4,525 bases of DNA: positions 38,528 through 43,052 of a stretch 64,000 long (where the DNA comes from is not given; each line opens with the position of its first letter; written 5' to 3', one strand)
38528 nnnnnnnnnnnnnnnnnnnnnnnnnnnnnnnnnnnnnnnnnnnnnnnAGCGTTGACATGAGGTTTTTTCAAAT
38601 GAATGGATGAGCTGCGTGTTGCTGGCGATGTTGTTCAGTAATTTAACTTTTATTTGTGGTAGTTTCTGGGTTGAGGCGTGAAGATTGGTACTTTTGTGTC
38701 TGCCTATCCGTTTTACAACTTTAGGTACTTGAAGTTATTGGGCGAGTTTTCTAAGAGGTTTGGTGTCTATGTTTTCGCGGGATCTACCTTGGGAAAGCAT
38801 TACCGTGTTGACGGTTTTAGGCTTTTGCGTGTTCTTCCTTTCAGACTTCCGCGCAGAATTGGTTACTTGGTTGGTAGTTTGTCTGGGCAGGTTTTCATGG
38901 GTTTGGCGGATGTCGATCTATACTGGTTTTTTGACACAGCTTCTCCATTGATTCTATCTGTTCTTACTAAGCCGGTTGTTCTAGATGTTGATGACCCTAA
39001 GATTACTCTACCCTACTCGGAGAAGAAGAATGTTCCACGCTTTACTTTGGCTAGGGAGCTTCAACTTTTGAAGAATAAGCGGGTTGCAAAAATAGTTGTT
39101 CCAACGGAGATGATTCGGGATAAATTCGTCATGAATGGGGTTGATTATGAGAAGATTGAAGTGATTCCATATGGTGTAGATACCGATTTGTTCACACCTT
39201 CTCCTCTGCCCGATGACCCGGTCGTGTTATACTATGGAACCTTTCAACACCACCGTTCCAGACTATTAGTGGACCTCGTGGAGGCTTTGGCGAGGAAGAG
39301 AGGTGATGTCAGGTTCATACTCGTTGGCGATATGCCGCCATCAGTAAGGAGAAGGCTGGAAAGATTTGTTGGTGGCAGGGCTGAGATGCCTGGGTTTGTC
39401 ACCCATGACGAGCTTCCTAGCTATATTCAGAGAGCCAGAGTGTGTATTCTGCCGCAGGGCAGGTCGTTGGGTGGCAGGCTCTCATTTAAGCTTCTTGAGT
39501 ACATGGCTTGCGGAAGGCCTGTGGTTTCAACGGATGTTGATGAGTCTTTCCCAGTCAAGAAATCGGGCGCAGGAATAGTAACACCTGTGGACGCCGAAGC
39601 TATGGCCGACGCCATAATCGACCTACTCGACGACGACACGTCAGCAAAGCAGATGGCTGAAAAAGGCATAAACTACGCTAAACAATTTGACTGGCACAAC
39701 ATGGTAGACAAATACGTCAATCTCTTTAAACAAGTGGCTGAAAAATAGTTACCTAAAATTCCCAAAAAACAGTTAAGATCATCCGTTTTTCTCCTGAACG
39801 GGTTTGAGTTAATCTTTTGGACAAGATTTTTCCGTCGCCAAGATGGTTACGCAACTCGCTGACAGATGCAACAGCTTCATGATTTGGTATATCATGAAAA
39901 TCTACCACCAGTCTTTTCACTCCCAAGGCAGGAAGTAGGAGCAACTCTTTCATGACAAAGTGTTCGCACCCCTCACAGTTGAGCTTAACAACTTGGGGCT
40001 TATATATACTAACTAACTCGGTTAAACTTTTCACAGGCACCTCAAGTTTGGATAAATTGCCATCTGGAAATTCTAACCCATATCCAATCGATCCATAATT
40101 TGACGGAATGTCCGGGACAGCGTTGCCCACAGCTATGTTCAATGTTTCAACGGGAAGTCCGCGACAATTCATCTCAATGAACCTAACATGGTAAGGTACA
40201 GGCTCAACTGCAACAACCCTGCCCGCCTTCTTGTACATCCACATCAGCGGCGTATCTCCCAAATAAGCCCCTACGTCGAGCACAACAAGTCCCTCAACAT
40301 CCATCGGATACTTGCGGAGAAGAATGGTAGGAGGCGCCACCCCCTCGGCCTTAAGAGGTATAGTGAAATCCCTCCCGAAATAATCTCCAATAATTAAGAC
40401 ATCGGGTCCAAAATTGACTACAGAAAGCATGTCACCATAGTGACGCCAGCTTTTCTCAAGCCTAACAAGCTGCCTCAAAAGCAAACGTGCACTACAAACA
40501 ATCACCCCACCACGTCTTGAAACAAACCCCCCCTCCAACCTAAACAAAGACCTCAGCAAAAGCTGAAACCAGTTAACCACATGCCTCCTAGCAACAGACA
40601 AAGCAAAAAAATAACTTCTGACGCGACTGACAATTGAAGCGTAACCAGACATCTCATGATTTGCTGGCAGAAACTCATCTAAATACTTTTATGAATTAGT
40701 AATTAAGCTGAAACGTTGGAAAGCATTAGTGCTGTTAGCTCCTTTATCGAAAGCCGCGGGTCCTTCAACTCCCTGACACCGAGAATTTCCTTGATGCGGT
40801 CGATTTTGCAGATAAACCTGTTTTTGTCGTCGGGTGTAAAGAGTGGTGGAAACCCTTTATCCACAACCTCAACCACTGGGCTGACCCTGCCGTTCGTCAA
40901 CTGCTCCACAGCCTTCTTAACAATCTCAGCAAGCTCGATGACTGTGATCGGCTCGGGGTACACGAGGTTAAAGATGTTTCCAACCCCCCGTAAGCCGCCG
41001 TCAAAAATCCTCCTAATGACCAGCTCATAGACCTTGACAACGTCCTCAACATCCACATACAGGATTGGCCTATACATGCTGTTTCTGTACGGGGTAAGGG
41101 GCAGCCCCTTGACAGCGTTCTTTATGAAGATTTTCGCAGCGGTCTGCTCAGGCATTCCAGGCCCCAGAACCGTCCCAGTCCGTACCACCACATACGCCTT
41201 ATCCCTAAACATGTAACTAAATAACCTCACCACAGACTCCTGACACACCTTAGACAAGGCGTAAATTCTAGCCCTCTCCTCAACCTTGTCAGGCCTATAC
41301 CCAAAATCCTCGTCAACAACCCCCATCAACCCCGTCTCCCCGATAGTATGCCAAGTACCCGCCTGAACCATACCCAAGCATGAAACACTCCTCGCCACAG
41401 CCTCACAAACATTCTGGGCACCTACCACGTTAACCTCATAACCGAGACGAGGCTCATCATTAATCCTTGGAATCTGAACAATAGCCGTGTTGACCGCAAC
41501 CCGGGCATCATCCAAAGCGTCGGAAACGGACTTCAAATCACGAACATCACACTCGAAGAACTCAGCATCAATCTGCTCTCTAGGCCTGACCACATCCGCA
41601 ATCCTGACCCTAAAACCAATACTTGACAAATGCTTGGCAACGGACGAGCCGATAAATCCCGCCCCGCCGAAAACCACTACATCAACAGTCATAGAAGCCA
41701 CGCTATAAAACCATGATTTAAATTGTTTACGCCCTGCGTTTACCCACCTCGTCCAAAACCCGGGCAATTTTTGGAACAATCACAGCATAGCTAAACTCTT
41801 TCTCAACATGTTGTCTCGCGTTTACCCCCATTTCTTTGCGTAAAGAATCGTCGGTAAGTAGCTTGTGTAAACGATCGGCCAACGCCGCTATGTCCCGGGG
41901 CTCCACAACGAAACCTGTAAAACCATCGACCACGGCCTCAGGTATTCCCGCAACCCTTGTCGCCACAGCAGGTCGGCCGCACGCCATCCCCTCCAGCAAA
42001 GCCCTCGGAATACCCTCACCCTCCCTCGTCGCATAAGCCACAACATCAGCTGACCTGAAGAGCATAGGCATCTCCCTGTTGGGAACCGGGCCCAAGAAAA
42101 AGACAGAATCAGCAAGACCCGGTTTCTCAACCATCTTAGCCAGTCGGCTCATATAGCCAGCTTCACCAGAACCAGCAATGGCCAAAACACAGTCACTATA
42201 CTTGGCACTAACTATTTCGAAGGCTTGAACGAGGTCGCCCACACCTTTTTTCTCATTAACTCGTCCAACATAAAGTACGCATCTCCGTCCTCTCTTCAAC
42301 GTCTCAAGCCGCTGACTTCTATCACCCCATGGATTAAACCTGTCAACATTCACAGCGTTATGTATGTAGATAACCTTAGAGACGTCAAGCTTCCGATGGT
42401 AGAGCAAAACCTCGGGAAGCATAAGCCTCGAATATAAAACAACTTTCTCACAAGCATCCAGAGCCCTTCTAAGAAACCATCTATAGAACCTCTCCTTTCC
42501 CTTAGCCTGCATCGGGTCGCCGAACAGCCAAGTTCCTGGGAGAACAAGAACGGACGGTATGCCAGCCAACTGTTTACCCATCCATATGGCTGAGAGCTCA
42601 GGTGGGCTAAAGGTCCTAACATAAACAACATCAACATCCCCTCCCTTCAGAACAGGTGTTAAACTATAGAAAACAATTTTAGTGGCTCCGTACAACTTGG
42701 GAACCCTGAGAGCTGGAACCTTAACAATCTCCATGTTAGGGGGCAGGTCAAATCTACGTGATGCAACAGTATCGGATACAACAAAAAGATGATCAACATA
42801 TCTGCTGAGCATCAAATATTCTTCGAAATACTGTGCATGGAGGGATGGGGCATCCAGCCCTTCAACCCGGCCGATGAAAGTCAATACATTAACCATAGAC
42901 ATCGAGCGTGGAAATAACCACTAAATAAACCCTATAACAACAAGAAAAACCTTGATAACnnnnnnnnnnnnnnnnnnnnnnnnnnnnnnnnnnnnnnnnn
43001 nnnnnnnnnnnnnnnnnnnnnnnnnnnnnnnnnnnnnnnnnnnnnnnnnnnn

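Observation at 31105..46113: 15-kb surface-glycan biosynthesis island headed by a secreted FN3/Thr-rich glycoprotein candidate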

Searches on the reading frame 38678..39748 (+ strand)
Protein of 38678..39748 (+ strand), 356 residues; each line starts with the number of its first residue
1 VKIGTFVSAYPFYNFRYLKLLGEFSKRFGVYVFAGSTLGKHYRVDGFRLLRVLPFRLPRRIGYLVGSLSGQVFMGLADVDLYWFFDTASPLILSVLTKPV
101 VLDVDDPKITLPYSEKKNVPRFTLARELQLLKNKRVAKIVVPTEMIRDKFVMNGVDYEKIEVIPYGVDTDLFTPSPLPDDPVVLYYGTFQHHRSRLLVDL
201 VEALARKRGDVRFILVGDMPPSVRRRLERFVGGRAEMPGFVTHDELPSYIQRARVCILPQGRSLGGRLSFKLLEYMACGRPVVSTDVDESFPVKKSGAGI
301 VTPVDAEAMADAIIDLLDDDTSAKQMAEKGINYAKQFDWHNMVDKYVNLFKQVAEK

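Call 3: search_protein_families(library=pfam, proteins=[window:38678-39748:+])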
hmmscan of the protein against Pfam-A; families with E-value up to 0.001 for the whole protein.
window:38678-39748:+ (356 aa): 5 families
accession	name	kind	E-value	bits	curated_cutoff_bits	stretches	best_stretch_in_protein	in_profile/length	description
PF13692.12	Glyco_trans_1_4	-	4.2e-24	85.8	27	1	181-319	2-142/142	Glycosyl transferases group 1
PF00534.26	Glycos_transf_1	-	1.4e-17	64.2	26.4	1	178-331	13-170/172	Glycosyl transferases group 1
PF13524.12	Glyco_trans_1_2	-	6.2e-12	46.1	25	1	199-344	4-140/144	Glycosyl transferase-like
PF13439.12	Glyco_transf_4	-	7.4e-08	33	28.5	1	28-170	20-169/170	Glycosyltransferase Family 4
PF13579.12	Glyco_trans_4_4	-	2.7e-05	25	29.7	1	42-166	35-158/158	Glycosyl transferase 4-like domain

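Call 8: search_protein_families(library=ncbifam, proteins=[window:38678-39748:+], max_evalue=0.01)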
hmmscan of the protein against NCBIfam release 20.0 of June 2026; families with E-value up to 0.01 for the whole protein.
window:38678-39748:+ (356 aa): 25 families
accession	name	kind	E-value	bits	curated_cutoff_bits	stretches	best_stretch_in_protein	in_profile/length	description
TIGR04063.1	stp3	hypoth_equivalog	5.7e-18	65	442.05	1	116-353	138-395/397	TIGR04063 family PEP-CTERM/XrtA system glycosyltransferase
TIGR03088.1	stp2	hypoth_equivalog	1.5e-14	53.8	409.05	1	147-353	161-373/374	TIGR03088 family PEP-CTERM/XrtA system glycosyltransferase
TIGR03087.1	stp1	hypoth_equivalog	1.4e-12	47.5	316.65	1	102-352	133-396/397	TIGR03087 family PEP-CTERM/XrtA system glycosyltransferase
NF041010.1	glycosy_Agl16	equivalog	3.2e-12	46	575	1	121-352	119-350/352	glycosylation protein Agl16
TIGR03449.1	mycothiol_MshA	equivalog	3.9e-11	42.5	462.5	1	139-354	168-404/406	D-inositol-3-phosphate glycosyltransferase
NF053787.1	GlcN_PG_synth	equivalog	1.3e-10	40.7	480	1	135-354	143-360/361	N-acetylglucosaminyl phosphatidylglycerol synthase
TIGR04047.1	MSMEG_0565_glyc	hypoth_equivalog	1.8e-10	40.5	259.85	1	233-351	257-372/373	MSMEG_0565 family glycosyltransferase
NF038295.1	EPS_HpsP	equivalog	3e-10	39.6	550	1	179-353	206-387/388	hormogonium polysaccharide biosynthesis glycosyltransferase HpsP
TIGR03999.1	thiol_BshA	equivalog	4.1e-10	39.1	273.7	1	206-354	225-374/375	N-acetyl-alpha-D-glucosaminyl L-malate synthase BshA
TIGR02149.1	glgA_Coryne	subfamily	4.1e-09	36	302.4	1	149-353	159-390/391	glycogen synthase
NF007640.0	PRK10307.1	subfamily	5.8e-09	35.3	276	1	150-351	198-405/411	WcaI family glycosyltransferase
NF041876.1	EPS_EpsE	equivalog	7.7e-09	35.3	400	1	152-331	180-373/389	exopolysaccharide biosynthesis GT4 family glycosyltransferase EpsE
NF047676.1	TeichurnBiosyTuaH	equivalog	3.4e-08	32.8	550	1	156-347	181-381/384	teichuronic acid biosynthesis protein TuaH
TIGR02472.1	sucr_P_syn_N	equivalog_domain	2.8e-07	29.7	576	1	269-349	354-437/439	sucrose-phosphate synthase, putative, glycosyltransferase domain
NF038298.1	EPS_HpsO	equivalog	2.4e-06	26.6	575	1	160-352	170-386/388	hormogonium polysaccharide biosynthesis glycosyltransferase HpsO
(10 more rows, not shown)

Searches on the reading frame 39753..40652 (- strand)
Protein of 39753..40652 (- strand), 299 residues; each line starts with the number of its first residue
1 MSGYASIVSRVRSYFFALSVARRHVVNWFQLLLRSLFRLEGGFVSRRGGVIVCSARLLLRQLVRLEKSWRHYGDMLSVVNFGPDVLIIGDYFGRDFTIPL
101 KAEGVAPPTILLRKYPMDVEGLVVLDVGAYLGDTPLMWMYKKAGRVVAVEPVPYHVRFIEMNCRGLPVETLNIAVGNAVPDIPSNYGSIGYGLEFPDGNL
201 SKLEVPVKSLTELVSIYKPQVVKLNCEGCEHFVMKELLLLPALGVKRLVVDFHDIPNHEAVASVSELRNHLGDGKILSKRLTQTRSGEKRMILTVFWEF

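Call 3: search_protein_families(library=pfam, proteins=[window:39753-40652:-])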
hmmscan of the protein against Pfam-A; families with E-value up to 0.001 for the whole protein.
window:39753-40652:- (299 aa): 1 family
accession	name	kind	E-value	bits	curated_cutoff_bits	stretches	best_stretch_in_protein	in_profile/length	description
PF05050.19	Methyltransf_21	-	0.00017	22.2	22.7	1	126-233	1-128/173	Methyltransferase FkbM domain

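Call 8: search_protein_families(library=ncbifam, proteins=[window:39753-40652:-], max_evalue=0.01)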
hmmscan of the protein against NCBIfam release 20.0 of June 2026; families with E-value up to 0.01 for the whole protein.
window:39753-40652:- (299 aa): 2 families
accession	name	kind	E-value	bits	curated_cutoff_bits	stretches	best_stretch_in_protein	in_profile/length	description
TIGR01444.1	fkbM_fam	subfamily_domain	8.3e-14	52.2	37.7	1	123-237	1-127/143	FkbM family methyltransferase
TIGR02469.1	CbiT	equivalog_domain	0.0011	19.3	78.3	1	121-179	20-79/124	precorrin-6Y C5,15-methyltransferase (decarboxylating) subunit CbiT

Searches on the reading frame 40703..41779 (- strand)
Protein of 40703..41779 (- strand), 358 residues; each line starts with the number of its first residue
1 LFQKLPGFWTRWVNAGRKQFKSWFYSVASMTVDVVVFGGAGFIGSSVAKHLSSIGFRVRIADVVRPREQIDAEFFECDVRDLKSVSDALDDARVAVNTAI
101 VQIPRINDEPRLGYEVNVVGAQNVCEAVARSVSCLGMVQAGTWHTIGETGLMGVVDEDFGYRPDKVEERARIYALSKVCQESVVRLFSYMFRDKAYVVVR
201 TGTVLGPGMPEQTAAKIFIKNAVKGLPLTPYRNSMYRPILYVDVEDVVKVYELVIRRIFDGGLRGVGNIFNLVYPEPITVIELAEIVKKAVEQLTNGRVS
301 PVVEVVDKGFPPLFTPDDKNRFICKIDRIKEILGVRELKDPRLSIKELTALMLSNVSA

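Call 3: search_protein_families(library=pfam, proteins=[window:40703-41779:-])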
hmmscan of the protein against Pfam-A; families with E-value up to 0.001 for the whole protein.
window:40703-41779:- (358 aa): 6 families
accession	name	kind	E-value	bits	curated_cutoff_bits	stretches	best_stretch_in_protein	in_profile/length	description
PF01370.27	Epimerase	-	2.6e-22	79.8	20.9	1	34-261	1-231/240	NAD dependent epimerase/dehydratase family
PF01073.25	3Beta_HSD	-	4.7e-12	46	22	1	35-213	1-190/280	3-beta hydroxysteroid dehydrogenase/isomerase family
PF16363.11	GDP_Man_Dehyd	-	6.4e-10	39.4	27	1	36-335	2-319/332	GDP-mannose 4,6 dehydratase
PF04321.23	RmlD_sub_bind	-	3.7e-07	30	27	1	34-239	3-184/287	RmlD substrate binding domain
PF02719.21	Polysacc_synt_2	-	3.9e-06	26.7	20.2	0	74-154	58-140/293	Polysaccharide biosynthesis protein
PF02826.25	2-Hacid_dh_C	-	0.00068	19.5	25.1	0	12-86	17-92/178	D-isomer specific 2-hydroxyacid dehydrogenase, NAD binding domain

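Call 8: search_protein_families(library=ncbifam, proteins=[window:40703-41779:-], max_evalue=0.01)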
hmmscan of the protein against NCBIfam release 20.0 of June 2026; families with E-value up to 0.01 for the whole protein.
window:40703-41779:- (358 aa): 22 families
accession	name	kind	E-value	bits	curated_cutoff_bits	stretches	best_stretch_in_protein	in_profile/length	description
TIGR03466.1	HpnA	hypoth_equivalog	2.2e-12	46.5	367.65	1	34-228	3-195/327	hopanoid-associated sugar epimerase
TIGR01179.1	galE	equivalog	9.7e-08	31.2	262.3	1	34-206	2-178/332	UDP-glucose 4-epimerase GalE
TIGR01181.1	dTDP_gluc_dehyt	equivalog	1.3e-07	31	365.1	1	34-293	2-263/321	dTDP-glucose 4,6-dehydratase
TIGR04180.1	EDH_00030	hypoth_equivalog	1.1e-06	28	475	1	34-209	1-180/297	NAD-dependent 4,6-dehydratase LegB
TIGR01214.1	rmlD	equivalog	4.4e-06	26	224.05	1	34-208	2-154/285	dTDP-4-dehydrorhamnose reductase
NF043036.1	ErythonDh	equivalog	8.9e-06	25.1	325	1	33-215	2-191/321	D-erythronate dehydrogenase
NF009092.0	PRK12428.1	subfamily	1.7e-05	24.6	242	1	33-130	7-104/261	coniferyl-alcohol dehydrogenase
TIGR01777.1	yfcH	hypoth_equivalog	1.9e-05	24.4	207.35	1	34-99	1-65/292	TIGR01777 family oxidoreductase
NF004520.0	PRK05865.1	equivalog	2.1e-05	22.6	1509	1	34-180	3-106/854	sugar epimerase family protein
NF052578.1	StrlDmthSdmBMthl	equivalog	5.1e-05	23.2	600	1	35-207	4-172/328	sterol demethylase protein SdmB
NF042423.1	oxyalk_red_Shew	equivalog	6.5e-05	22.2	580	1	28-142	5-118/331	2-alkyl-3-oxoalkanoate reductase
NF004817.0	PRK06171.1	subfamily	7.6e-05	22.3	304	1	34-106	12-92/265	sorbitol-6-phosphate dehydrogenase subunit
NF041293.1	G6PDh_Azf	equivalog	0.00014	21.4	400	1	33-203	4-181/252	NAD-dependent glucose-6-phosphate dehydrogenase Azf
TIGR02622.1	CDP_4_6_dhtase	equivalog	0.00025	20.3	278.45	1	36-208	9-195/352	CDP-glucose 4,6-dehydratase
NF007582.0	PRK10217.1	equivalog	0.00028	20.1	698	1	34-255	4-240/355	dTDP-glucose 4,6-dehydratase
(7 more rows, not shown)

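Call 68: search_solved_structures(query=window:40703-41779:-, max_evalue=0.00001)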
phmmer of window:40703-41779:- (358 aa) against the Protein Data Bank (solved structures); distinct sequences matched with E-value up to 0.00001: 7.
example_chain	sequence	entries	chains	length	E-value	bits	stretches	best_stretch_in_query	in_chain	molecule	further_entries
2p5u_A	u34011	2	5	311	6.6e-13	51.9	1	34-253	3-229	UDP-glucose 4-epimerase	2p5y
8rdg_A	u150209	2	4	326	5e-11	45.7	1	34-290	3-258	SDR family NAD(P)-dependent oxidoreductase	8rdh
3ay3_A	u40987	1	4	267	5e-11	45.7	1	34-202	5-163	NAD-dependent epimerase/dehydratase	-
8rdi_A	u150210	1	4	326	1.7e-10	43.9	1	34-290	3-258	SDR family NAD(P)-dependent oxidoreductase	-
6mfh_A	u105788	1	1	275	2.5e-09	40.1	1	34-203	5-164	Mutated Uronate Dehydrogenase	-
3aw9_A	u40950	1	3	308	1.4e-07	34.3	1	34-210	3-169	NAD-dependent epimerase/dehydratase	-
3icp_A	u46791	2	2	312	6.1e-07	32.2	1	34-210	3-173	NAD-dependent epimerase/dehydratase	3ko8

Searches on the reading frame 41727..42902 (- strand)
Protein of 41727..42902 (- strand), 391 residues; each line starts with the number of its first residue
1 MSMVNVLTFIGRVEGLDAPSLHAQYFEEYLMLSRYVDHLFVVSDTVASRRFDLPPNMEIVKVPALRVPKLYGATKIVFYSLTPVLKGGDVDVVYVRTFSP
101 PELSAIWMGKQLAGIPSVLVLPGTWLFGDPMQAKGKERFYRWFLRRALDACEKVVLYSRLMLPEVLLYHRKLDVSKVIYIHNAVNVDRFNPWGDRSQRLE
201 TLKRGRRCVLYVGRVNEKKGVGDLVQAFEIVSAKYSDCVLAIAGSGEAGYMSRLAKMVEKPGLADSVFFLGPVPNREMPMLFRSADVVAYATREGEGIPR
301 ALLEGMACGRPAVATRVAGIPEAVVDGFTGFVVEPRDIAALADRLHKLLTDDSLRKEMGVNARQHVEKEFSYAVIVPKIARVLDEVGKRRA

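Call 3: search_protein_families(library=pfam, proteins=[window:41727-42902:-])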
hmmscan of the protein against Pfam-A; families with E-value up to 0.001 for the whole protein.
window:41727-42902:- (391 aa): 5 families
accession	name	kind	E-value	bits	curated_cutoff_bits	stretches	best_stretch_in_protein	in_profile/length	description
PF00534.26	Glycos_transf_1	-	3e-38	131.5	26.4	1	202-364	11-171/172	Glycosyl transferases group 1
PF13692.12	Glyco_trans_1_4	-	6.6e-34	117.6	27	1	207-351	2-142/142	Glycosyl transferases group 1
PF13524.12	Glyco_trans_1_2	-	1.2e-11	45.2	25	1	253-375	27-138/144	Glycosyl transferase-like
PF13439.12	Glyco_transf_4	-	1.2e-08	35.6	28.5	1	52-188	30-170/170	Glycosyltransferase Family 4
PF13579.12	Glyco_trans_4_4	-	1.5e-05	25.9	29.7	1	54-166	37-143/158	Glycosyl transferase 4-like domain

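Call 8: search_protein_families(library=ncbifam, proteins=[window:41727-42902:-], max_evalue=0.01)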
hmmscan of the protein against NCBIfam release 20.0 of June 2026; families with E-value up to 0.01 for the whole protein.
window:41727-42902:- (391 aa): 34 families (the best 25 are shown)
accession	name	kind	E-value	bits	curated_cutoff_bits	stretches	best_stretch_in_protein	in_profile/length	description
TIGR03088.1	stp2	hypoth_equivalog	2.6e-35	122.2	409.05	1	129-385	115-372/374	TIGR03088 family PEP-CTERM/XrtA system glycosyltransferase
NF041876.1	EPS_EpsE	equivalog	1.1e-33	117.1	400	1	183-372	194-382/389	exopolysaccharide biosynthesis GT4 family glycosyltransferase EpsE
TIGR03999.1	thiol_BshA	equivalog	4.4e-30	104.9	273.7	1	82-382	77-369/375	N-acetyl-alpha-D-glucosaminyl L-malate synthase BshA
TIGR03449.1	mycothiol_MshA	equivalog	3e-29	102.2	462.5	1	167-382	180-399/406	D-inositol-3-phosphate glycosyltransferase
TIGR02149.1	glgA_Coryne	subfamily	2e-28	99.6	302.4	1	136-386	130-390/391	glycogen synthase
TIGR04063.1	stp3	hypoth_equivalog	1.5e-25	89.9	442.05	1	103-382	106-391/397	TIGR04063 family PEP-CTERM/XrtA system glycosyltransferase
NF038229.1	Glyco4_Geo_Pelo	equivalog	6.5e-25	87.9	400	1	111-373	76-323/338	GPMC system family 4 glycosyltransferase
TIGR04047.1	MSMEG_0565_glyc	hypoth_equivalog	1.1e-23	84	259.85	1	145-358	133-347/373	MSMEG_0565 family glycosyltransferase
TIGR04157.1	glyco_rSAM_CFB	subfamily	5.6e-20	71.7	400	1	147-379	166-402/406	TIGR04157 family glycosyltransferase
TIGR04005.1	wcaL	equivalog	6.2e-20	71.4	537.6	1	209-384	225-404/406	colanic acid biosynthesis glycosyltransferase WcaL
NF047684.1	TeichurnBiosyTuaC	equivalog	9.8e-19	67.5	550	1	197-372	210-375/391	teichuronic acid biosynthesis protein TuaC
NF007640.0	PRK10307.1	subfamily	6.3e-18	64.9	276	1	137-385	158-406/411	WcaI family glycosyltransferase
NF053787.1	GlcN_PG_synth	equivalog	3.8e-17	62.2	480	1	143-383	136-356/361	N-acetylglucosaminyl phosphatidylglycerol synthase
NF046085.1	XrtY_assoc_Gly1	equivalog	3.6e-16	59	400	1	175-385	182-383/387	XrtY-associated glycosyltransferase XYAG1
NF012028.0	PRK15484.1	subfamily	1.2e-14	54.2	618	1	167-382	153-374/380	lipopolysaccharide N-acetylglucosaminyltransferase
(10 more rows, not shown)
